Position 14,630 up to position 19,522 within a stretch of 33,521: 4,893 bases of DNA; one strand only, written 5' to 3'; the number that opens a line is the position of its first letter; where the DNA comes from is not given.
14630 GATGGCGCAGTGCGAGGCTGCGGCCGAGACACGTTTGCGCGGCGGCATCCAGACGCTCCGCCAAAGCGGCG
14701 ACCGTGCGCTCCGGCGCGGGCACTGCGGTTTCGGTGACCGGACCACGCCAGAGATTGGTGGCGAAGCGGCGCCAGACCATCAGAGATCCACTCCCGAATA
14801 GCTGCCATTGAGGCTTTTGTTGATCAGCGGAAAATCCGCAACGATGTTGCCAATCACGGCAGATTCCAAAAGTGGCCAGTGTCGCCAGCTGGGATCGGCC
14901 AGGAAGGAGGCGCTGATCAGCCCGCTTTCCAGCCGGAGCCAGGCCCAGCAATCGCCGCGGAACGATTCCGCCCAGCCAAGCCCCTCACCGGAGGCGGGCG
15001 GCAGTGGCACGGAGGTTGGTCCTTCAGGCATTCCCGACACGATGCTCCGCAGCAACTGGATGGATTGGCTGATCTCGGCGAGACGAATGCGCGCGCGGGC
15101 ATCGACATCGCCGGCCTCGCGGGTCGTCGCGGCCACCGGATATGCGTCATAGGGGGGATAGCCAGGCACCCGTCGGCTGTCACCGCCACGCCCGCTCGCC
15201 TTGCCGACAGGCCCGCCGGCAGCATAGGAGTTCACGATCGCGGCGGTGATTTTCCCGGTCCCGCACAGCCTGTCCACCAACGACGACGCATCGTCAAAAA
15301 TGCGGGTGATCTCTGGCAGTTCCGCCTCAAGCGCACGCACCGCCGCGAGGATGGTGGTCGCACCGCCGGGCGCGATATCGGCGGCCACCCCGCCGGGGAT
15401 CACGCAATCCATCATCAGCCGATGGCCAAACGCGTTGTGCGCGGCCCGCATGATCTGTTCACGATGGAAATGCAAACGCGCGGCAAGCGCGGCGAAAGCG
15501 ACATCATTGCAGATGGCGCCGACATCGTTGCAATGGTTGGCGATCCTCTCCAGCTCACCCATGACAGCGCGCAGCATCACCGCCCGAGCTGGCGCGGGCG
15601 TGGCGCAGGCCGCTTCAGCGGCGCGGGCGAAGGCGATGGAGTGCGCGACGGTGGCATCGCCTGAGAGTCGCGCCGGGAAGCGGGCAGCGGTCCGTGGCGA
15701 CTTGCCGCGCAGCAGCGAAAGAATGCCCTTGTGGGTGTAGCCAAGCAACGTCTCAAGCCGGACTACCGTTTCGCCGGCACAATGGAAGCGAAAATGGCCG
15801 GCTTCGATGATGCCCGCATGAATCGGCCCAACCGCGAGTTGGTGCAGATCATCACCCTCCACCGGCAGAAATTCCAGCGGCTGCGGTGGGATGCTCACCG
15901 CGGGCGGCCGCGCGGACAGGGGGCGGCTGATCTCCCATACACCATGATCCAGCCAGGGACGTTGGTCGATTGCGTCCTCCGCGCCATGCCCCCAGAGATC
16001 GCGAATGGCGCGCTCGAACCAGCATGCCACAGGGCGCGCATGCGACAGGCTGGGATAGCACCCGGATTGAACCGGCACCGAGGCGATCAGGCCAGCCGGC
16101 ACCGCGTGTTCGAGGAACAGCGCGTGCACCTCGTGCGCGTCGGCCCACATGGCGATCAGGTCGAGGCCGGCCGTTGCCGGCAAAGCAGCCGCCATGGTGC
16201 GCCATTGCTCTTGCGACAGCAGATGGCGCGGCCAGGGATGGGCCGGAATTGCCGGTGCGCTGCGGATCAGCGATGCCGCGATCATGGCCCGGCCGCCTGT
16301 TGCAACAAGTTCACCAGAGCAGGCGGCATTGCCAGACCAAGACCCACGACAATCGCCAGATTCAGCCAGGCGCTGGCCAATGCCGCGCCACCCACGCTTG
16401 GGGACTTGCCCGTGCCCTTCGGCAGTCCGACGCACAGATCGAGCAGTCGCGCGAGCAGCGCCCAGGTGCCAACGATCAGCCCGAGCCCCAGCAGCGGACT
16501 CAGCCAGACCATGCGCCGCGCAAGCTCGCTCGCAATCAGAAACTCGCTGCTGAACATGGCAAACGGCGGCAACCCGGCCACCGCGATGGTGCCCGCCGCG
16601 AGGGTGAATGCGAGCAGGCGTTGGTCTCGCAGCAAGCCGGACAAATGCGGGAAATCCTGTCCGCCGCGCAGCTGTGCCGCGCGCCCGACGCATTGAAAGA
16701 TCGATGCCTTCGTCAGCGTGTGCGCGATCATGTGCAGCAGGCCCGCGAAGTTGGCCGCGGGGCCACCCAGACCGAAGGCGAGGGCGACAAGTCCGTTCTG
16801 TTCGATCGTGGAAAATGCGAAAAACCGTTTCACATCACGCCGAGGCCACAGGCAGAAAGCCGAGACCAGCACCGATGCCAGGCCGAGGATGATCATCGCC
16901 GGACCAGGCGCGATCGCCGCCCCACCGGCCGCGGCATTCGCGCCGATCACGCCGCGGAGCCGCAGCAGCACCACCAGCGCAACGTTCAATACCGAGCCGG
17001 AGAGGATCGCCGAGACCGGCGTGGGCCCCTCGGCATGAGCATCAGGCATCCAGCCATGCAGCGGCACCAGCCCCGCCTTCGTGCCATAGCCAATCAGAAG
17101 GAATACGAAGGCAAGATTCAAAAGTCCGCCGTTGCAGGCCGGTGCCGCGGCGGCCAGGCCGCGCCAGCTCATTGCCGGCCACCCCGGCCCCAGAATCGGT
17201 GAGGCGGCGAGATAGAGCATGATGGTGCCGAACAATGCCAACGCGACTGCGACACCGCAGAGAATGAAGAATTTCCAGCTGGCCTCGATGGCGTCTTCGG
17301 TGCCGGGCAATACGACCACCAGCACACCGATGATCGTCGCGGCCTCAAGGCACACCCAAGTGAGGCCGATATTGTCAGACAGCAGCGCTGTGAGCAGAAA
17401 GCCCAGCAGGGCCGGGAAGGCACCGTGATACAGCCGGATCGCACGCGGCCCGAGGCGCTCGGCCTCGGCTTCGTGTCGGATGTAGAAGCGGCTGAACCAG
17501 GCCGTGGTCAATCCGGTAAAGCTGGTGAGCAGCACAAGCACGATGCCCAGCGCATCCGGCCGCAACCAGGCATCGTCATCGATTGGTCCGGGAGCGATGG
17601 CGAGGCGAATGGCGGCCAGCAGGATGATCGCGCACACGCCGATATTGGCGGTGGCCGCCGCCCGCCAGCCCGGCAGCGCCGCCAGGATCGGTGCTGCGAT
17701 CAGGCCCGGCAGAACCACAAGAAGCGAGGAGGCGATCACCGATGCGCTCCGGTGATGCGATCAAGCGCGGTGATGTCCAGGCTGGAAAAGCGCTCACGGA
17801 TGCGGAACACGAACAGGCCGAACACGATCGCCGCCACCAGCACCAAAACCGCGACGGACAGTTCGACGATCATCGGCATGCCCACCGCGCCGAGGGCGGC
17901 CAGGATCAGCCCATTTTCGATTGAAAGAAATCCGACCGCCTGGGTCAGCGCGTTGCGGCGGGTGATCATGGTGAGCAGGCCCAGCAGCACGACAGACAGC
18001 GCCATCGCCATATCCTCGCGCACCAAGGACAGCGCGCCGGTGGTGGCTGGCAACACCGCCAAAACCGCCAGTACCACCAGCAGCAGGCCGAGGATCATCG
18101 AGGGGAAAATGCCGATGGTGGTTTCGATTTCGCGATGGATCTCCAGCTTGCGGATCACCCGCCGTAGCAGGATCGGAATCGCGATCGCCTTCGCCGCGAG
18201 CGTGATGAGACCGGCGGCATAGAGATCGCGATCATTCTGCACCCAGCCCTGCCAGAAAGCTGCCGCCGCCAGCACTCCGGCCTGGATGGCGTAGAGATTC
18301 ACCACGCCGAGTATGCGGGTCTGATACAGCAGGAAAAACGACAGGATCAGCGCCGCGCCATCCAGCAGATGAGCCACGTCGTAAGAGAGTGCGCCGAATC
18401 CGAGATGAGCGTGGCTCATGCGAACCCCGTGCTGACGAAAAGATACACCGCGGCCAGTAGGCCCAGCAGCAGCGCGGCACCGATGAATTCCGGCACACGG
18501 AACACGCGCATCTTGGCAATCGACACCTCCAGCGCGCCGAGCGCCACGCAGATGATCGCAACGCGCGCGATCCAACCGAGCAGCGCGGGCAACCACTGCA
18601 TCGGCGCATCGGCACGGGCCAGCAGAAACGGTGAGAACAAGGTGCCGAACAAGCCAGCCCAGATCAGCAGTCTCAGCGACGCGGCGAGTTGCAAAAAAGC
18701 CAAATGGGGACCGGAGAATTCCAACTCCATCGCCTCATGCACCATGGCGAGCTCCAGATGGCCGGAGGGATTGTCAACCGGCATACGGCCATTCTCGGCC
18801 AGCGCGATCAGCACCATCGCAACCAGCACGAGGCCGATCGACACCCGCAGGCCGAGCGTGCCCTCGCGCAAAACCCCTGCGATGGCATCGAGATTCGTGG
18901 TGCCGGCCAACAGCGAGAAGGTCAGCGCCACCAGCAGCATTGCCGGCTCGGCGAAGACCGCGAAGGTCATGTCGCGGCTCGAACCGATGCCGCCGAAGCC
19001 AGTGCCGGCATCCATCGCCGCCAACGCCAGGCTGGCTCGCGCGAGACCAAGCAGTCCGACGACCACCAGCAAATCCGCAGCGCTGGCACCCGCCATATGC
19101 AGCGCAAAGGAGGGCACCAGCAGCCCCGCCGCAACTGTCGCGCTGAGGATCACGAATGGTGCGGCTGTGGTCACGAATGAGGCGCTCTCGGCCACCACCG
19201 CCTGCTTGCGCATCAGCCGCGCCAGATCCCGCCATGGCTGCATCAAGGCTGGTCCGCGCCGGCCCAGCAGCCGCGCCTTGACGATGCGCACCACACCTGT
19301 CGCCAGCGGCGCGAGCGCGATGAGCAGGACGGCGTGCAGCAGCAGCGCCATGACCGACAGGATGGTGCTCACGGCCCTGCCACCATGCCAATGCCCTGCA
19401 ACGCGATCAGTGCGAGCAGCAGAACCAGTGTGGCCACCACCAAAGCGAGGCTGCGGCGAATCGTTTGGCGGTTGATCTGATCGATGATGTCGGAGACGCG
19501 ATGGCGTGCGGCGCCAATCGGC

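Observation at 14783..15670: All four NiFe-ligating cysteines of the catalytic-subunit homologue are substituted, in an otherwise well-conserved protein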

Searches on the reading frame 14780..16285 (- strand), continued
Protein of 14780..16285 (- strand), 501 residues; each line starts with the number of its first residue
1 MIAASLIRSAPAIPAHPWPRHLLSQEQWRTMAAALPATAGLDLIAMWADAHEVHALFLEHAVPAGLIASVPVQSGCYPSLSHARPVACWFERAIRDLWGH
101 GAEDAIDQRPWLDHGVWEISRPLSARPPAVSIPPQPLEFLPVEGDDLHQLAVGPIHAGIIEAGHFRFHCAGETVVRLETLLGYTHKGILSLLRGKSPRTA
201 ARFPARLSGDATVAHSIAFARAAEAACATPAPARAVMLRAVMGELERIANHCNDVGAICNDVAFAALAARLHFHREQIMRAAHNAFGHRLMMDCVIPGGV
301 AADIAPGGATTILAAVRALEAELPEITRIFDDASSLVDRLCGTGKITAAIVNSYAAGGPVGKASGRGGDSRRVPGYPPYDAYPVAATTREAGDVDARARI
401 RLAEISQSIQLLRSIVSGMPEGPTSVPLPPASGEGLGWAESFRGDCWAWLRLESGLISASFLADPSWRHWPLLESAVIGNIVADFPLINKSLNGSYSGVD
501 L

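Call 90: find_encoding_contigs(protein=P0253, flank=6000, max_places=1)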
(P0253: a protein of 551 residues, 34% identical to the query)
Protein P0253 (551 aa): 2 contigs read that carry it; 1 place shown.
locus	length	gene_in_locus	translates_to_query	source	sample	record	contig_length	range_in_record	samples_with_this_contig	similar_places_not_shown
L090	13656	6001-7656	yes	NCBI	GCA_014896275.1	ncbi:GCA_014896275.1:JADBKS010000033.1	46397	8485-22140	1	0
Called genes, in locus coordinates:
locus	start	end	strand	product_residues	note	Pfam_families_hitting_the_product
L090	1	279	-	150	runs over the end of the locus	PF00011:HSP20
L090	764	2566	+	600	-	PF00662:Proton_antipo_N (weak), PF00361:Proton_antipo_M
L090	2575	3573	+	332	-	PF00146:NADHdh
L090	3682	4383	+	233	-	-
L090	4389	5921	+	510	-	PF00662:Proton_antipo_N (weak), PF00361:Proton_antipo_M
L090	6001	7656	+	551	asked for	PF00329:Complex1_30kDa, PF00374:NiFeSe_Hases, PF00346:Complex1_49kDa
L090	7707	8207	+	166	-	PF01058:Oxidored_q6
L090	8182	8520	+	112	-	PF01022:HTH_5, PF12840:HTH_20 (faint)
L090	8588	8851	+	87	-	PF14036:YlaH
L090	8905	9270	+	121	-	-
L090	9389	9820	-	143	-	PF18910:DUF5665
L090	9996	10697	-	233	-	PF09580:Spore_YhcN_YlaJ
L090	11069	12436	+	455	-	PF02636:Methyltransf_28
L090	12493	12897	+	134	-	-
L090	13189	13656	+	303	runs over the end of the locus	PF06207:DUF1002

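Call 91: find_encoding_contigs(protein=P0267, flank=6000, max_places=1)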
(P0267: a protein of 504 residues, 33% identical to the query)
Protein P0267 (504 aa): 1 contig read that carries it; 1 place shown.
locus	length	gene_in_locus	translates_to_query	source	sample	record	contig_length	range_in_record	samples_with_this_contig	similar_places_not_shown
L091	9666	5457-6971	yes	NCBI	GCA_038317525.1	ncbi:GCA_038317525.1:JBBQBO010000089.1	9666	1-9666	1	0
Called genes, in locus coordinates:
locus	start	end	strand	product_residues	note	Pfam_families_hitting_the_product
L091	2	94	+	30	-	?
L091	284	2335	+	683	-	PF00361:Proton_antipo_M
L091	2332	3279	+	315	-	PF00146:NADHdh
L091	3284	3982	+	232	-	-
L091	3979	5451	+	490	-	PF00662:Proton_antipo_N, PF00361:Proton_antipo_M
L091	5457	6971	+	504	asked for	PF00329:Complex1_30kDa, PF00374:NiFeSe_Hases, PF00346:Complex1_49kDa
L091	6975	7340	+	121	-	PF13183:Fer4_8 (faint), PF14697:Fer4_21 (weak), PF25160:LdpA_Fe-S-bd (weak), PF12838:Fer4_7, PF13187:Fer4_9 (weak), PF00037:Fer4, PF12838:Fer4_7 (weak), PF13484:Fer4_16 (weak), +3 more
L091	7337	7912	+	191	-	PF01058:Oxidored_q6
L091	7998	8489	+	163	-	-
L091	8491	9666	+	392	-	?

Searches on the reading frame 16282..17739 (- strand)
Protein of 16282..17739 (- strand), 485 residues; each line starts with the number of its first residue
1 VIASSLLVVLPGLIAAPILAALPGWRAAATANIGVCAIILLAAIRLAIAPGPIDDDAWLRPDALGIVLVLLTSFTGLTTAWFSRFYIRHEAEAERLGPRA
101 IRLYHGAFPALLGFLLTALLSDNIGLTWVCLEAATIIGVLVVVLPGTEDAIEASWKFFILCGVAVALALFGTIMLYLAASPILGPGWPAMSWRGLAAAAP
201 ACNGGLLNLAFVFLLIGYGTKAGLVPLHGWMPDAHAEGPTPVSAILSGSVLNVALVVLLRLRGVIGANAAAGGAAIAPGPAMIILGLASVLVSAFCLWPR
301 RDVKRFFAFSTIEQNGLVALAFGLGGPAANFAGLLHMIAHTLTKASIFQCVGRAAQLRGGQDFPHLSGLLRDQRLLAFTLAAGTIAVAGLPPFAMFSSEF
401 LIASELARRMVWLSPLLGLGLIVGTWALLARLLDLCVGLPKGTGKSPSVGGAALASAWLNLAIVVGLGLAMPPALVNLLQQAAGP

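Call 6: search_protein_families(library=pfam, proteins=[window:16282-17739:-])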
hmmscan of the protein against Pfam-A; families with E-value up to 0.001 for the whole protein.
window:16282-17739:- (485 aa): 1 family
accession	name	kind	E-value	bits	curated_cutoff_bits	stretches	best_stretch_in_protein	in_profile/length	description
PF00361.26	Proton_antipo_M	-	5.8e-39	134.5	21.5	1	122-417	2-286/294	NADH:quinone oxidoreductase/Mrp antiporter, TM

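Call 19: search_protein_families(library=ncbifam, proteins=[window:16282-17739:-], max_evalue=0.001)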
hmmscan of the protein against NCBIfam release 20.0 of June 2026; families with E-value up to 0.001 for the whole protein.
window:16282-17739:- (485 aa): 73 families (the best 25 are shown)
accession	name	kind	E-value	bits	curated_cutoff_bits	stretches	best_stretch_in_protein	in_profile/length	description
NF005043.0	PRK06458.1-3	equivalog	8e-146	486.8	533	1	7-483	12-479/483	hydrogenase 4 subunit F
NF005045.0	PRK06458.1-5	equivalog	2.2e-130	435.9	543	1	8-483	6-479/484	hydrogenase 4 subunit F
NF005044.0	PRK06458.1-4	equivalog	4.1e-89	299.8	610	1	31-483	41-491/531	hydrogenase 4 subunit F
NF006427.0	PRK08676.1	equivalog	7.5e-75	252.7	511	1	32-482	32-479/486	hydrogenase membrane subunit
NF005041.0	PRK06458.1-1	equivalog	2.6e-73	247.8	951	1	34-479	44-487/526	hydrogenase 4 subunit F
NF005042.0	PRK06458.1-2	equivalog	6.1e-50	170.6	437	1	53-413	49-378/439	hydrogenase 4 subunit F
TIGR01972.1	NDH_I_M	subfamily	9.2e-39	133.4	263.8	1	62-482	77-478/486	NADH-quinone oxidoreductase subunit M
NF006241.0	PRK08377.1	equivalog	5.9e-37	127.8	645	1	127-481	133-472/494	NADH dehydrogenase subunit N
NF005086.0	PRK06521.1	equivalog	4.2e-35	121.3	667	1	35-403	50-411/669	hydrogenase 4 subunit B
TIGR01770.1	NDH_I_N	subfamily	1e-34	120.4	332.6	1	110-416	112-412/472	NADH-quinone oxidoreductase subunit NuoN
NF006419.0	PRK08668.1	equivalog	1e-29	103.8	617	1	126-422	123-417/613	NADH dehydrogenase subunit M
NF006240.0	PRK08376.1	subfamily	1.3e-29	103.5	662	1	62-429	89-445/521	putative monovalent cation/H+ antiporter subunit D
NF005140.0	PRK06589.1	equivalog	3.8e-29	101.8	470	1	60-425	80-427/489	putative monovalent cation/H+ antiporter subunit D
NF009305.0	PRK12662.1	equivalog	4.6e-29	101.5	700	1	59-414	72-414/492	putative monovalent cation/H+ antiporter subunit D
NF005097.0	PRK06525.1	equivalog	3.4e-28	98.6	430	1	62-422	75-422/480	hydrogenase 4 subunit D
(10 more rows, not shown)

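Call 47: search_solved_structures(query=window:16282-17739:-, max_evalue=1e-10, show_alignments=3)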
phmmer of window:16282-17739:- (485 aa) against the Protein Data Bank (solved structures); distinct sequences matched with E-value up to 1e-10: 45.
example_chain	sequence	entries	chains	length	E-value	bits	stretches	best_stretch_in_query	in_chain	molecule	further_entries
6u8y_H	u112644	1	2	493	5.8e-23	84.7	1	120-460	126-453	NADH dehydrogenase subunit N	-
9ti4_l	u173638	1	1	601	3e-21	79.1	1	203-412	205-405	NADH-ubiquinone oxidoreductase chain 5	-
9cwt_l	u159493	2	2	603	3e-21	79.1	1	203-412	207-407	NADH-ubiquinone oxidoreductase chain 5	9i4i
5xtc_l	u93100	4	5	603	3.5e-21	78.8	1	203-412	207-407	NADH-ubiquinone oxidoreductase chain 5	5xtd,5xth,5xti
5lnk_L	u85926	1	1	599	1.6e-20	76.7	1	208-404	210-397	Mitochondrial complex I, ND5 subunit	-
6q9b_D5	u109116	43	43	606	1.6e-20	76.6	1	208-404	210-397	NADH-ubiquinone oxidoreductase chain 5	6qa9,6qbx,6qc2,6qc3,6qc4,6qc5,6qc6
7p61_M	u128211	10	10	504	6e-20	74.8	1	151-469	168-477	NADH dehydrogenase I subunit M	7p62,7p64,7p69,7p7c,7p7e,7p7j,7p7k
7v2d_l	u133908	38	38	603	1e-19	74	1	205-405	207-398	NADH-ubiquinone oxidoreductase chain 5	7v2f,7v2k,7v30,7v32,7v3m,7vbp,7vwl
7v2c_l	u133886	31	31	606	1e-19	74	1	205-405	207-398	NADH-ubiquinone oxidoreductase chain 5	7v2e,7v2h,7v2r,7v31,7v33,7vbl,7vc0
5gpn_j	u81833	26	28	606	1e-19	74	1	205-405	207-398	NADH-ubiquinone oxidoreductase chain 5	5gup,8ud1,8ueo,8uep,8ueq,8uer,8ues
6cfw_H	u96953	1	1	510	2.3e-19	72.9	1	61-440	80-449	Monovalent cation/H+ antiporter subunit D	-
3rko_M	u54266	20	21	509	3.1e-19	72.4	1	150-469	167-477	NADH-QUINONE OXIDOREDUCTASE SUBUNIT M | NADH dehydrogenase I subunit M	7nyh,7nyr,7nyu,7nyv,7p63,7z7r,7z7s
5lc5_L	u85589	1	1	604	3.2e-19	72.4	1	208-404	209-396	NADH-ubiquinone oxidoreductase chain 5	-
9w2u_L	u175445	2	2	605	3.2e-19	72.4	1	208-404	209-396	NADH-ubiquinone oxidoreductase chain 5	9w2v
5ldw_L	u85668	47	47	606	3.2e-19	72.4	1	208-404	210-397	NADH-ubiquinone oxidoreductase chain 5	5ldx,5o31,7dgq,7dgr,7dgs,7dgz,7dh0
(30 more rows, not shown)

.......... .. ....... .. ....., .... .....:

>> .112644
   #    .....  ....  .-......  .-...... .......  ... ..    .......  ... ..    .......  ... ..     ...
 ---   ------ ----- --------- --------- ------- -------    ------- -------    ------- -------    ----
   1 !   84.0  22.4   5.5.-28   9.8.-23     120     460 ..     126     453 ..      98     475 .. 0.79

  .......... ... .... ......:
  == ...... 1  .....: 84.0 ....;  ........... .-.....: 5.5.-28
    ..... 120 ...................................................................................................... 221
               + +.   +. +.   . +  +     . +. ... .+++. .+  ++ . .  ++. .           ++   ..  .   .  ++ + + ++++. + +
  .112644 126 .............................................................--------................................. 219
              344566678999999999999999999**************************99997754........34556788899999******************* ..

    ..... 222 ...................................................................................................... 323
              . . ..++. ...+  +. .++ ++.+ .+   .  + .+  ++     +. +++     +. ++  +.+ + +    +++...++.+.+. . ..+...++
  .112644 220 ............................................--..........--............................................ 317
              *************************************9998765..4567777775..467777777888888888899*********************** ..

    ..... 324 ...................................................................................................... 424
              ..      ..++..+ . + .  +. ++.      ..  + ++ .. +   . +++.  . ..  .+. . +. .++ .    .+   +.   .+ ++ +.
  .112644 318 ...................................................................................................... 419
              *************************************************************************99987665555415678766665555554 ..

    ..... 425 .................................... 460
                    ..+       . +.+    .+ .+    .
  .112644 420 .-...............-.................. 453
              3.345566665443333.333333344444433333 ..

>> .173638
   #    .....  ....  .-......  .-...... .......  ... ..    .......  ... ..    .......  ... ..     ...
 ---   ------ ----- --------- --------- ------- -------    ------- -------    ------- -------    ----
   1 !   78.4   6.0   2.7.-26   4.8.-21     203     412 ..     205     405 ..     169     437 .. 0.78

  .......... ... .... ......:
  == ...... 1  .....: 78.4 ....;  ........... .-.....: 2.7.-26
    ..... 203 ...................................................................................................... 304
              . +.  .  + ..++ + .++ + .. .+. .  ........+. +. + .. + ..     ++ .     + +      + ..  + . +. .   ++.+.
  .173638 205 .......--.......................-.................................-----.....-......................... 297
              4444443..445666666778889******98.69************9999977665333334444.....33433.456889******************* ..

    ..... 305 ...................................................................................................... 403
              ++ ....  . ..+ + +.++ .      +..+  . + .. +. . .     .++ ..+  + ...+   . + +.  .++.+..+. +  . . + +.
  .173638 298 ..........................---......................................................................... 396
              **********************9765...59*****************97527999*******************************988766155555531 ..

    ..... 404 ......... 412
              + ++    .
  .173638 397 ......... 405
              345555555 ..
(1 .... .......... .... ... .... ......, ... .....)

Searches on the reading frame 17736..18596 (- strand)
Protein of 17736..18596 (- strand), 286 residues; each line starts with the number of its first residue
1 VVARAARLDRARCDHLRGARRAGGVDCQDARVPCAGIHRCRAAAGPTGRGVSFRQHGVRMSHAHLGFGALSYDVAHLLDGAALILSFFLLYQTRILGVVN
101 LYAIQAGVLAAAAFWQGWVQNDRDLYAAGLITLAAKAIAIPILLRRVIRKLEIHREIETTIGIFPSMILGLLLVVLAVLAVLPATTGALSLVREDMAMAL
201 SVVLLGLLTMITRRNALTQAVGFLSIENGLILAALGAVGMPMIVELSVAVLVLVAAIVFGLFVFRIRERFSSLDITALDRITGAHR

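Call 6: search_protein_families(library=pfam, proteins=[window:17736-18596:-])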
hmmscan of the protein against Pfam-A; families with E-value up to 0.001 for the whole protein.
window:17736-18596:- (286 aa): 0 families

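Call 19: search_protein_families(library=ncbifam, proteins=[window:17736-18596:-], max_evalue=0.001)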
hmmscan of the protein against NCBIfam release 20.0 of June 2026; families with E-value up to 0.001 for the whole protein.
window:17736-18596:- (286 aa): 1 family
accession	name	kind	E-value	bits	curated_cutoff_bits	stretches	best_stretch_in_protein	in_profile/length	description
NF008556.0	PRK11492.1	equivalog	8.5e-21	74.8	136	1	78-282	10-215/216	hydrogenase 4 membrane subunit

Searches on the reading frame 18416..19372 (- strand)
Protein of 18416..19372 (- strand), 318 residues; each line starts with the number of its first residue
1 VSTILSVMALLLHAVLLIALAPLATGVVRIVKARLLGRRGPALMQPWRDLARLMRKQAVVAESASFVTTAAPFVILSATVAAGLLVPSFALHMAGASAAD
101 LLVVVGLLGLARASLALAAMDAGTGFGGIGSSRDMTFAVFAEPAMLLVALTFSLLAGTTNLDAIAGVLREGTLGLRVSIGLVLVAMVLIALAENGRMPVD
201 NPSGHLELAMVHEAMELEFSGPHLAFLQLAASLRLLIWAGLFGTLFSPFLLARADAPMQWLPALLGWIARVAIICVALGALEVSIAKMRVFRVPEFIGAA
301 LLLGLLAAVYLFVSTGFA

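Call 6: search_protein_families(library=pfam, proteins=[window:18416-19372:-])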
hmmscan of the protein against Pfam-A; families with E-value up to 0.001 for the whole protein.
window:18416-19372:- (318 aa): 1 family
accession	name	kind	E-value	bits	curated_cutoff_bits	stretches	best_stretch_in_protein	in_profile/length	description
PF00146.26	NADHdh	-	6e-30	105.1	27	1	9-310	3-295/298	NADH dehydrogenase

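Call 19: search_protein_families(library=ncbifam, proteins=[window:18416-19372:-], max_evalue=0.001)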
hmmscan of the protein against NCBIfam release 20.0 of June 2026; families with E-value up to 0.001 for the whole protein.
window:18416-19372:- (318 aa): 3 families
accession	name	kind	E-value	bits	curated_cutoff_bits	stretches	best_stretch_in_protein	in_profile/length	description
NF004741.0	PRK06076.1-2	equivalog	9.8e-08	31.6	305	1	10-297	23-314/337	NADH-quinone oxidoreductase subunit NuoH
NF004742.0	PRK06076.1-3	equivalog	0.00012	21.4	531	1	39-275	62-307/356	NADH-quinone oxidoreductase subunit NuoH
NF004740.0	PRK06076.1-1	equivalog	0.00016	21.3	399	1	38-296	46-300/325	NADH-quinone oxidoreductase subunit NuoH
